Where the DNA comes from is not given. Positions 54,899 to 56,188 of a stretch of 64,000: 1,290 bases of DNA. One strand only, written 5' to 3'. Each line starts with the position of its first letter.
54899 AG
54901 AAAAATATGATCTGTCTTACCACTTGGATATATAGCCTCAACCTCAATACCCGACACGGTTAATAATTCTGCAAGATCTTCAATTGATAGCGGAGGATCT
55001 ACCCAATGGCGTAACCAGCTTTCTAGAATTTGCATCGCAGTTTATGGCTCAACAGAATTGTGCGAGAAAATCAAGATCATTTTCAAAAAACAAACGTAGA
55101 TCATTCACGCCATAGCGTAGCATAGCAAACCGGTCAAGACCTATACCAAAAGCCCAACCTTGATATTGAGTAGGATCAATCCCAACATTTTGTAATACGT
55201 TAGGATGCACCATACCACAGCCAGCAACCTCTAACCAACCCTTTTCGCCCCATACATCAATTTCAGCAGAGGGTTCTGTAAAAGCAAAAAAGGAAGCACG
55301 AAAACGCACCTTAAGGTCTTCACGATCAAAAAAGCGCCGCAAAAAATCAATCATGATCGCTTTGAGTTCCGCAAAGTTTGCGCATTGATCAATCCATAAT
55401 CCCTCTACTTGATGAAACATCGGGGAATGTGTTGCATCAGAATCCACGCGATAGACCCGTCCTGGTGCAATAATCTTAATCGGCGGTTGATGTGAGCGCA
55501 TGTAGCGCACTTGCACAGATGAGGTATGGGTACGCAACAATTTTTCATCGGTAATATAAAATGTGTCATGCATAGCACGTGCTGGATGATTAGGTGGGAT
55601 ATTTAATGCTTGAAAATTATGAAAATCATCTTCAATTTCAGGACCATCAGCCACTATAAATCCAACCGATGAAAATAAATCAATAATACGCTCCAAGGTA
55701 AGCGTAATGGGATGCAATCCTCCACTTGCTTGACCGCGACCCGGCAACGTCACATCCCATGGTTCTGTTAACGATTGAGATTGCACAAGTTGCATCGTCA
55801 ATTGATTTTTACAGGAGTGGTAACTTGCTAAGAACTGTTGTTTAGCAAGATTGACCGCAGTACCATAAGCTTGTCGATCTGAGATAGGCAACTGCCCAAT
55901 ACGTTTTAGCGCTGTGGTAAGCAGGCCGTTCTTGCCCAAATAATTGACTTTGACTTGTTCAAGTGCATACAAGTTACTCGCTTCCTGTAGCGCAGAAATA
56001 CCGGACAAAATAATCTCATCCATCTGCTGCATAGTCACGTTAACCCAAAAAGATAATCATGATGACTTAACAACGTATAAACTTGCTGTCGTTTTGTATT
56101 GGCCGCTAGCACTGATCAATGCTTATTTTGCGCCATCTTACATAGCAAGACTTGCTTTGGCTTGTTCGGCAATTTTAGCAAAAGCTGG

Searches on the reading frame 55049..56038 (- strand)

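Call 65: search_protein_families(library=pfam, proteins=[window:55049-56038:-], max_evalue=0.00001)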
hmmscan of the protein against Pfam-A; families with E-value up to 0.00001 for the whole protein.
window:55049-56038:- (329 aa): 2 families
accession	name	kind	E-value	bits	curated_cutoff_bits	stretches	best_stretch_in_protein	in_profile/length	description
PF01409.25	tRNA-synt_2d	-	1.6e-98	329.6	19.8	1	94-328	2-246/246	tRNA synthetases class II core domain (F)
PF02912.23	Phe_tRNA-synt_N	-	4.8e-15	55.7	22.3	1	22-83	2-63/69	Aminoacyl tRNA synthetase class II, N-terminal domain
